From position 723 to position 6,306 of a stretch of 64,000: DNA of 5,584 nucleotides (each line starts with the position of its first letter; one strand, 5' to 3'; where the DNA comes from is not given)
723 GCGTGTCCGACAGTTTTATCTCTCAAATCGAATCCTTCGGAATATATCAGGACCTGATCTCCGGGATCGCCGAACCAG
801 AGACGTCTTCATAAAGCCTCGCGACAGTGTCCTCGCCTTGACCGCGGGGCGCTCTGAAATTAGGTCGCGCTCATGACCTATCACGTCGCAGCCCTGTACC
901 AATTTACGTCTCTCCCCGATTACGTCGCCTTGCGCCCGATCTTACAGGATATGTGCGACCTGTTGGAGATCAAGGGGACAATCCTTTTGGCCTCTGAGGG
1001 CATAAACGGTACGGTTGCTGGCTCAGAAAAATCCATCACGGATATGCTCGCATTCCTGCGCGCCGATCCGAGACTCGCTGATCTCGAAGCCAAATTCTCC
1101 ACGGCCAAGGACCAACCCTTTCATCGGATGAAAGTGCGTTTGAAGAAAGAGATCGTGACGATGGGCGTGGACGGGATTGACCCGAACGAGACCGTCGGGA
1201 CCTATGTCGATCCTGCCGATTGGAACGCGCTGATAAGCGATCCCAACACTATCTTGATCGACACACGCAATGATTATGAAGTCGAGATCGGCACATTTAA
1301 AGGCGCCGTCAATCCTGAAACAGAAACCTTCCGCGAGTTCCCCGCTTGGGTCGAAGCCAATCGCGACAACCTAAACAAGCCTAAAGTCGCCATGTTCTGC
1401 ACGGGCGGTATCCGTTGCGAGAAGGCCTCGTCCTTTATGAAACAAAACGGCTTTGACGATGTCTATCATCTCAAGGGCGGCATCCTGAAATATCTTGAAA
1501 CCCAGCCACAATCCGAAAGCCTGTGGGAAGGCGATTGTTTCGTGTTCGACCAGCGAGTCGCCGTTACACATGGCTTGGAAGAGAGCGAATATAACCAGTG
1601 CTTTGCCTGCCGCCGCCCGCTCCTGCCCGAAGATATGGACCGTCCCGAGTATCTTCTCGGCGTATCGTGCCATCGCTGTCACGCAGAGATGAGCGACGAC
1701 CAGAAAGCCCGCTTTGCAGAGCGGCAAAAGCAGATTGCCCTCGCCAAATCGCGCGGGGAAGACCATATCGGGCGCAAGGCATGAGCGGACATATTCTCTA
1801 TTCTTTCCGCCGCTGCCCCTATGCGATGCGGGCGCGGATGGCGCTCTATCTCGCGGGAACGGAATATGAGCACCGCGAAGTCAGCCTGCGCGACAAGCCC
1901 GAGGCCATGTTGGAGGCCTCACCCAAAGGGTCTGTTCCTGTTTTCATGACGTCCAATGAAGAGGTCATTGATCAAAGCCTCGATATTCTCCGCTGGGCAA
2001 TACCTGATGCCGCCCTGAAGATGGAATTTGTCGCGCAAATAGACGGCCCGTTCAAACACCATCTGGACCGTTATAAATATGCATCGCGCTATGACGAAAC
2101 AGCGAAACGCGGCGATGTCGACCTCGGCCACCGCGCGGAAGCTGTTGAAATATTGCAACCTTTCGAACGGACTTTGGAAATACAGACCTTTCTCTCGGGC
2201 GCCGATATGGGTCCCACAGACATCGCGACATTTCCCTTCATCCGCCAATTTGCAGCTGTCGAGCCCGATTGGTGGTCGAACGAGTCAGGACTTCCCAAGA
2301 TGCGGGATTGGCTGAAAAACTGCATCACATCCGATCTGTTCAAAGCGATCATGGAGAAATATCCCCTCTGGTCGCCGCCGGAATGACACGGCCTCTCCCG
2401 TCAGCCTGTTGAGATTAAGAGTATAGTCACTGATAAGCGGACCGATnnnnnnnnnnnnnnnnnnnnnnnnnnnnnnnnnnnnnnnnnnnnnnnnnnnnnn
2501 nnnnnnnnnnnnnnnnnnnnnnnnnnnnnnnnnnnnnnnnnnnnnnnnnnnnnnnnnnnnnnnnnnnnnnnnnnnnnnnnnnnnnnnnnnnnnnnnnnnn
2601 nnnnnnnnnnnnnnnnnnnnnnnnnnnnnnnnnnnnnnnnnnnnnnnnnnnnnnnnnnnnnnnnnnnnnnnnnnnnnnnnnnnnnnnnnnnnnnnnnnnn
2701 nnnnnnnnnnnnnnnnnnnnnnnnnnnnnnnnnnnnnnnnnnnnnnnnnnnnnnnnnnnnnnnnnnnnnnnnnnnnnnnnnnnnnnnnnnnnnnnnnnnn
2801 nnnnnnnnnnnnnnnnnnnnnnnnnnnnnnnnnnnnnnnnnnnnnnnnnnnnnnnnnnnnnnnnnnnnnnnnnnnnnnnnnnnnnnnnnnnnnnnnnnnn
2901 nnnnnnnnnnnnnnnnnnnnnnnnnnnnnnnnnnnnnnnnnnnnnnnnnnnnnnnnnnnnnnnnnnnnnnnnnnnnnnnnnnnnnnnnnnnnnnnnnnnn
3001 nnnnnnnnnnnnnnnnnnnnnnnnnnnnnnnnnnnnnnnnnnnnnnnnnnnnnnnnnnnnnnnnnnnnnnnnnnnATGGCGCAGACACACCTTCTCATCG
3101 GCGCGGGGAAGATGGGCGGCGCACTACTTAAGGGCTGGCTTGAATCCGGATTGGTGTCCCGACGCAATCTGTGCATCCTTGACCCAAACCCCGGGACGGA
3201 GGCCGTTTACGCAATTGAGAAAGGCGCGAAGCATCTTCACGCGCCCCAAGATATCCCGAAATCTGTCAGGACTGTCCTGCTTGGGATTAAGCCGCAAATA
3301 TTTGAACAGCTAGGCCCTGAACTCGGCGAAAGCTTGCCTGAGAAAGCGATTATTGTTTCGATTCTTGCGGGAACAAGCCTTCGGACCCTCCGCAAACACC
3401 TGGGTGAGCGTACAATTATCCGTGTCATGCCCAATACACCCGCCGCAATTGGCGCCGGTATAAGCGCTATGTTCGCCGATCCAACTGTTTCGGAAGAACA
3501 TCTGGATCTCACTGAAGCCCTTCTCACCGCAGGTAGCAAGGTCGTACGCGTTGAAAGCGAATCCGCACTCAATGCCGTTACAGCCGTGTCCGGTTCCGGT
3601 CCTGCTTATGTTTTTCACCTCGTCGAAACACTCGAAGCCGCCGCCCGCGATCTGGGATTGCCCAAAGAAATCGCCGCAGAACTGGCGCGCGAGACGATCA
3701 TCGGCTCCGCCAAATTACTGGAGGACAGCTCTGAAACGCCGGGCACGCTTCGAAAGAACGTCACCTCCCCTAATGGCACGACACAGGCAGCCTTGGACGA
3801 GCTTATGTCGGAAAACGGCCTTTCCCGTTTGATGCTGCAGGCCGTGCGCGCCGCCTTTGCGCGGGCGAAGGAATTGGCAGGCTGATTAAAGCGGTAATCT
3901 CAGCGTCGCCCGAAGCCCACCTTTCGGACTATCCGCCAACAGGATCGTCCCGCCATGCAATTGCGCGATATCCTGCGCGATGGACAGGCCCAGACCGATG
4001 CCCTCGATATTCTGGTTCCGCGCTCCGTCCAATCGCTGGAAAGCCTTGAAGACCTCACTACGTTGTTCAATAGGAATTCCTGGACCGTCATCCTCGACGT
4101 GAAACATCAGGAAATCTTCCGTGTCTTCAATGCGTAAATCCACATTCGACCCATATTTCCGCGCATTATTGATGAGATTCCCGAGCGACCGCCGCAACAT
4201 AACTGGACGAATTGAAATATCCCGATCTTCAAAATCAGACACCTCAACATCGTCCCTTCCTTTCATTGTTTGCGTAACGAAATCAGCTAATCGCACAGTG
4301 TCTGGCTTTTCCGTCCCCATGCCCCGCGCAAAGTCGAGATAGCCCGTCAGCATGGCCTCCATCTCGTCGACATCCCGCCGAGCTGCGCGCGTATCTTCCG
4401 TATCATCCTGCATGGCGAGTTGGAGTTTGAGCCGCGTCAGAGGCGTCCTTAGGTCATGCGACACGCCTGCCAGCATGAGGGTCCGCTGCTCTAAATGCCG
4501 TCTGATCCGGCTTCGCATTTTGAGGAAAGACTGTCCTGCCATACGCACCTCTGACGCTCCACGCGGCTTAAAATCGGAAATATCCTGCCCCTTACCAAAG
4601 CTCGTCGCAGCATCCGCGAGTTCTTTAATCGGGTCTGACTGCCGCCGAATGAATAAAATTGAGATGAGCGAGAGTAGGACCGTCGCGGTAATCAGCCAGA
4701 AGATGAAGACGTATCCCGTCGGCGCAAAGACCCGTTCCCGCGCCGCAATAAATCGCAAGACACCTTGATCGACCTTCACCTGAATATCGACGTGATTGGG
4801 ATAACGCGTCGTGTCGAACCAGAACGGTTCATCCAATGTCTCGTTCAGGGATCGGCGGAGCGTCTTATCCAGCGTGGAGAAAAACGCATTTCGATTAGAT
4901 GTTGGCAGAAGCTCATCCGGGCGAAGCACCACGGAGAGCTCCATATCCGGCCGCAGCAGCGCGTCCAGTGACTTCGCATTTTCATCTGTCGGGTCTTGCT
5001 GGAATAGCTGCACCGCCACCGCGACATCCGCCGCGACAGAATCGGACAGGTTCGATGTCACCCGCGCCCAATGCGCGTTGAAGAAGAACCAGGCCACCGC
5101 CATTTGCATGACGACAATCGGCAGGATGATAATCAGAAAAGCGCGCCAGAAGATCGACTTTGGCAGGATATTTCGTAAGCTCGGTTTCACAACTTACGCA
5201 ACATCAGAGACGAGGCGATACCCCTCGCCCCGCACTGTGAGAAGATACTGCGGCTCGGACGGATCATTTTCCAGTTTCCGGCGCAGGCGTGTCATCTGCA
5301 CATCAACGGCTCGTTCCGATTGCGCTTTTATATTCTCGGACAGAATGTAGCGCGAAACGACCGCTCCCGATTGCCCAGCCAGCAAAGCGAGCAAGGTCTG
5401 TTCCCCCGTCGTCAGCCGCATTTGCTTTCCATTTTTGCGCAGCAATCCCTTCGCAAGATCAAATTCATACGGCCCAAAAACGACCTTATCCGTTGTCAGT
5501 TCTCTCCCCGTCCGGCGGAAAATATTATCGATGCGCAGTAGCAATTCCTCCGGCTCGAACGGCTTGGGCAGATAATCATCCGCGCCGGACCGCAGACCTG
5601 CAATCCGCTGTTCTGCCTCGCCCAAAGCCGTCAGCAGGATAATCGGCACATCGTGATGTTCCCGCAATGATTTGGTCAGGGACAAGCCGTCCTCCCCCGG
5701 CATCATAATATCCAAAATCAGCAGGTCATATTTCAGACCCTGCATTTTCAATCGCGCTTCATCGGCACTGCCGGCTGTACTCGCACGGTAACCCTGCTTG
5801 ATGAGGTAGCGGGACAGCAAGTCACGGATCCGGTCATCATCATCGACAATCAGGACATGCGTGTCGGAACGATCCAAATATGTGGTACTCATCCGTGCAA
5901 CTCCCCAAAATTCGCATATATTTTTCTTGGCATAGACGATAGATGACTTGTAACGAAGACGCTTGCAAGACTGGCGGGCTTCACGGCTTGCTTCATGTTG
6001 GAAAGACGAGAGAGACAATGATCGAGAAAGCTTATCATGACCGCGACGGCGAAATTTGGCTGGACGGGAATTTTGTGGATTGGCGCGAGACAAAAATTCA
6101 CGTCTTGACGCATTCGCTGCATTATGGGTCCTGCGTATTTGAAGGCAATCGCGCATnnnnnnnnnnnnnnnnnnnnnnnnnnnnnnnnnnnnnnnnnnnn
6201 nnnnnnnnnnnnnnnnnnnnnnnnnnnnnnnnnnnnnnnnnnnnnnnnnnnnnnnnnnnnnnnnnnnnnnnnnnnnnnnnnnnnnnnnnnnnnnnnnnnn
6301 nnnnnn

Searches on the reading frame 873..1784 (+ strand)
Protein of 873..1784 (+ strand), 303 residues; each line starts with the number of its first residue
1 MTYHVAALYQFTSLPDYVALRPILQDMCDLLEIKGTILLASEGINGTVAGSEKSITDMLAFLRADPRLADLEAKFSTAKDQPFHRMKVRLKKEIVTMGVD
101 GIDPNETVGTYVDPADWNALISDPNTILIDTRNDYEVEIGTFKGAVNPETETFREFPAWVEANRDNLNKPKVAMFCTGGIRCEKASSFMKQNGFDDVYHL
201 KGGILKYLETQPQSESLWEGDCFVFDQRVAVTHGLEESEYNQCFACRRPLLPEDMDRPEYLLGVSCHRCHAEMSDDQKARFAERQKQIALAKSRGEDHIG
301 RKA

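Call 58: search_protein_families(library=pfam, proteins=[window:873-1784:+], max_evalue=0.0001)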
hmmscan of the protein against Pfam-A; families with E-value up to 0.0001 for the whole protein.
window:873-1784:+ (303 aa): 2 families
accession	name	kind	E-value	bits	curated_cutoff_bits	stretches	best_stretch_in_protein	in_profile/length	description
PF17773.7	UPF0176_N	-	6e-30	103.9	26.2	1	3-94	1-92/92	UPF0176 acylphosphatase like domain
PF00581.25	Rhodanese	-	6.3e-11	43.1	22.2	1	115-208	3-100/102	Rhodanese-like domain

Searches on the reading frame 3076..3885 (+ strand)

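Call 58: search_protein_families(library=pfam, proteins=[window:3076-3885:+], max_evalue=0.0001)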
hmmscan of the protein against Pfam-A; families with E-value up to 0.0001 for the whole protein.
window:3076-3885:+ (269 aa): 2 families
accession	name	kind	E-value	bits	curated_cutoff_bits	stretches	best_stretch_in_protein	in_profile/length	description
PF14748.11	P5CR_dimer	-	5.3e-34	117.1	25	1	162-267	1-105/105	Pyrroline-5-carboxylate reductase dimerisation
PF03807.23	F420_oxidored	-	9.7e-10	39.4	21.6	1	7-99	4-94/94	NADP oxidoreductase coenzyme F420-dependent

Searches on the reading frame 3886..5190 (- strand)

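Call 21: search_protein_families(library=pfam, proteins=[window:3886-5190:-], max_evalue=0.00001)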
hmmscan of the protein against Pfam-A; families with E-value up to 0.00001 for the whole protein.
window:3886-5190:- (434 aa): 3 families
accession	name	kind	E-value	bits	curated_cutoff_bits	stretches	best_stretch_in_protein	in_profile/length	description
PF02518.31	HATPase_c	-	1.7e-22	80.4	26.4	1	330-434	4-109/111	Histidine kinase-, DNA gyrase B-, and HSP90-like ATPase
PF00512.31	HisKA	-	5.7e-09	36.3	26.9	1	236-289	2-62/66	His Kinase A (phospho-acceptor) domain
PF00672.30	HAMP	-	5.6e-07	30.2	25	1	179-230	1-52/53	HAMP domain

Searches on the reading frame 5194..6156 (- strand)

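Call 21: search_protein_families(library=pfam, proteins=[window:5194-6156:-], max_evalue=0.00001)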
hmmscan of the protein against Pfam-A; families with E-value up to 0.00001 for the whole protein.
window:5194-6156:- (320 aa): 2 families
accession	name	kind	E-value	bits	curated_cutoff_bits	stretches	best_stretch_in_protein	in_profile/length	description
PF00072.30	Response_reg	-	1.1e-29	103.2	30.2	1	101-209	1-110/111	Response regulator receiver domain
PF00486.34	Trans_reg_C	-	1.3e-17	64.1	26.2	1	243-315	1-77/77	Transcriptional regulatory protein, C terminal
